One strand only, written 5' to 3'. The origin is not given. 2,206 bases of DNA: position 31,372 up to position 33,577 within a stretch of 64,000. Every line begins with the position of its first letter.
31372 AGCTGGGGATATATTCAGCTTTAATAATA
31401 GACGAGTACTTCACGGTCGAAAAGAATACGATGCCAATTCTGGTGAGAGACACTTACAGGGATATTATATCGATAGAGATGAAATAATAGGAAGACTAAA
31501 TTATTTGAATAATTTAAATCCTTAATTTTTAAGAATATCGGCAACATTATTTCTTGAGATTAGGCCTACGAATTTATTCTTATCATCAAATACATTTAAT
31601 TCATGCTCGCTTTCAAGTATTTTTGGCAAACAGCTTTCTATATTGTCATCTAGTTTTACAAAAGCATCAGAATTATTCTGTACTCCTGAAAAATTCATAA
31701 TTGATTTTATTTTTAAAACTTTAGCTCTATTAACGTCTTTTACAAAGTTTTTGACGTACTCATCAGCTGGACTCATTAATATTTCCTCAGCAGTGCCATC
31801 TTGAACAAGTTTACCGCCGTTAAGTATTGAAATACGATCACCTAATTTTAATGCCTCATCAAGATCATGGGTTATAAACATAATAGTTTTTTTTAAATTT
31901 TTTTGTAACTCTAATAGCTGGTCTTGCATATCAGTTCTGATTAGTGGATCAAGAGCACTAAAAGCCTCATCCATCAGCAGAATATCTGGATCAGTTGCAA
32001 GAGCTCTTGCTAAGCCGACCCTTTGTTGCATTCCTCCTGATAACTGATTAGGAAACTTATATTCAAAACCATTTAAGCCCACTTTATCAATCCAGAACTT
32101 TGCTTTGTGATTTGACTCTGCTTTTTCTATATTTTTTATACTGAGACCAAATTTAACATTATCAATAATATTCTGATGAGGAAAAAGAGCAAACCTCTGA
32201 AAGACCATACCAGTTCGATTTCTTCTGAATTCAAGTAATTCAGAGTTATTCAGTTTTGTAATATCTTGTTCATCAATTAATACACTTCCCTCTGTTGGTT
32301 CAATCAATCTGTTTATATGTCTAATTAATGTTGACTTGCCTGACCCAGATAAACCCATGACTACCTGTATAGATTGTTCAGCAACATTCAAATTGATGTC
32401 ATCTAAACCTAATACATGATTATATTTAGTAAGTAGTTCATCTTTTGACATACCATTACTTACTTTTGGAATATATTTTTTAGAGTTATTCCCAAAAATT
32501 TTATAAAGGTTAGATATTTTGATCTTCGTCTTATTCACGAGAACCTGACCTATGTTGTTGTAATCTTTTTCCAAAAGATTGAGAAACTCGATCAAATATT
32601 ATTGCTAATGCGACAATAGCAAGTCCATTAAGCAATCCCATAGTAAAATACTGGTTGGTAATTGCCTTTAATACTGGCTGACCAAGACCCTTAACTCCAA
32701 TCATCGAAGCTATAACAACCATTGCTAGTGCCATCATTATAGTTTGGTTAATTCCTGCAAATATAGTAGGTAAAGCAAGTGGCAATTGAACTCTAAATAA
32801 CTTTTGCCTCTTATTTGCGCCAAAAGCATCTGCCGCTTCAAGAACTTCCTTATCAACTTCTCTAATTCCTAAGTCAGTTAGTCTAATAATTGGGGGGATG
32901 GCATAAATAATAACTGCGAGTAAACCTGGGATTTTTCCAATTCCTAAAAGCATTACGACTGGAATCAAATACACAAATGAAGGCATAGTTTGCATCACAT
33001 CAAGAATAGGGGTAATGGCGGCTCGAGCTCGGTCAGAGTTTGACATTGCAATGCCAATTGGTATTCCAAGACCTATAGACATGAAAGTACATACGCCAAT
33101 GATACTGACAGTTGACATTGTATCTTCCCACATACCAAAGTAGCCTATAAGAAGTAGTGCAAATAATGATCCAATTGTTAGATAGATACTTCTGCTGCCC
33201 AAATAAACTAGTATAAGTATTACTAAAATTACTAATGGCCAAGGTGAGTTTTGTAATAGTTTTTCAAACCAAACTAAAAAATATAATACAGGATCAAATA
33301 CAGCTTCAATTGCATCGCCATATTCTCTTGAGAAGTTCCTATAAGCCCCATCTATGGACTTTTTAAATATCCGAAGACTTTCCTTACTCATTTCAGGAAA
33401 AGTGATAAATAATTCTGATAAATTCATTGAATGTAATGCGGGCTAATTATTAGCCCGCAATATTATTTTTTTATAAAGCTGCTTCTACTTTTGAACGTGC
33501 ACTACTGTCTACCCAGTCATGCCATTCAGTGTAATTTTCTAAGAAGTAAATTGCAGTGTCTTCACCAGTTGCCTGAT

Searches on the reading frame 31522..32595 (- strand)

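Call 14: search_protein_families(library=ncbifam, proteins=[window:31522-32595:-], max_evalue=1e-10)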
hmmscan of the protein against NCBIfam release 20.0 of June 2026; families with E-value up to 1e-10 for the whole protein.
window:31522-32595:- (357 aa): 166 families (the best 25 are shown)
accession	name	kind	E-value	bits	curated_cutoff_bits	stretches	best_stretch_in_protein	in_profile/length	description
TIGR01186.1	proV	subfamily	9.9e-105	350.6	326.6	1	62-353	7-296/363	betaine/proline/choline family ABC transporter ATP-binding protein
TIGR03415.1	ABC_choXWV_ATP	equivalog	3.1e-102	342.4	483.75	1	25-324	1-304/382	choline ABC transporter ATP-binding protein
NF007480.0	PRK10070.1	equivalog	2.6e-99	332.8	444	1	24-351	4-329/400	glycine betaine/L-proline ABC transporter ATP-binding protein ProV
TIGR03265.1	PhnT2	equivalog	7.1e-69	232.7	457.7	1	53-293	9-243/353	putative 2-aminoethylphosphonate ABC transporter ATP-binding protein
TIGR00968.1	3a0106s01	subfamily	3e-63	213.5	342.75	1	56-290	8-236/237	sulfate ABC transporter ATP-binding protein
TIGR01187.1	potA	subfamily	1.9e-62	211.2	355.6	1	80-298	2-214/325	polyamine ABC transporter ATP-binding protein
NF043075.1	MMSYN1_0197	equivalog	4.7e-61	206.6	550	1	54-292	8-240/341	spermidine/putrescine ABC transporter ATP-binding protein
NF006987.0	PRK09452.1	equivalog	1.1e-59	202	482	1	54-294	23-257/378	spermidine/putrescine ABC transporter ATP-binding protein PotA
NF040933.2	ABC_arch_GlcV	equivalog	3.6e-59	200.4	450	1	58-293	16-250/357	glucose ABC transporter ATP-binding protein GlcV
TIGR03258.1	PhnT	equivalog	1.8e-58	198.3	499.15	1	46-293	6-250/359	2-aminoethylphosphonate ABC transport system ATP-binding subunit PhnT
NF040840.2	tungstate_WtpC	equivalog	2.4e-57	194.8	440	1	59-286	11-232/347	tungstate ABC transporter ATP-binding protein WtpC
TIGR02314.1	ABC_MetN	equivalog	7.3e-56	189.6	499.7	1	60-287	17-243/343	methionine ABC transporter ATP-binding protein MetN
NF008513.0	PRK11432.1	equivalog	3e-55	187.5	496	1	59-290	17-242/351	ferric ABC transporter ATP-binding protein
NF007027.0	PRK09493.1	equivalog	1.1e-53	182.1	379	1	57-288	10-239/240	glutamine ABC transporter ATP-binding protein GlnQ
NF008105.0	PRK10851.1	equivalog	2.5e-53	181.1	502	1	58-292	12-244/362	sulfate/thiosulfate ABC transporter ATP-binding protein CysA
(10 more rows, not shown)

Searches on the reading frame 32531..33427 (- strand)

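Call 14: search_protein_families(library=ncbifam, proteins=[window:32531-33427:-], max_evalue=1e-10)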
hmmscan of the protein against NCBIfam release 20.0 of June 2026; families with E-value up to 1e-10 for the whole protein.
window:32531-33427:- (298 aa): 6 families
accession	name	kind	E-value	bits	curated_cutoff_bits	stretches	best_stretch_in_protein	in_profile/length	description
NF008196.0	PRK10952.1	equivalog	2e-78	263.7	439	1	40-290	84-333/356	glycine betaine/L-proline ABC transporter permease ProW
TIGR03416.1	ABC_choXWV_perm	equivalog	1.7e-77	260.5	363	1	50-281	35-266/267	choline ABC transporter permease subunit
NF007545.0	PRK10160.1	equivalog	2.4e-17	63.3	342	1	99-277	76-255/275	taurine ABC transporter permease TauC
NF040733.1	ABC_perm_U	equivalog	3.8e-15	56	295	1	113-293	68-249/251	ABC transporter permease subunit SaoP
TIGR01097.1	PhnE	equivalog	1e-14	54.7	216.7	1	99-289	57-251/252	phosphonate ABC transporter, permease protein PhnE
TIGR01183.1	ntrB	equivalog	7.9e-12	45.3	209.05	1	105-267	21-184/202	nitrate ABC transporter permease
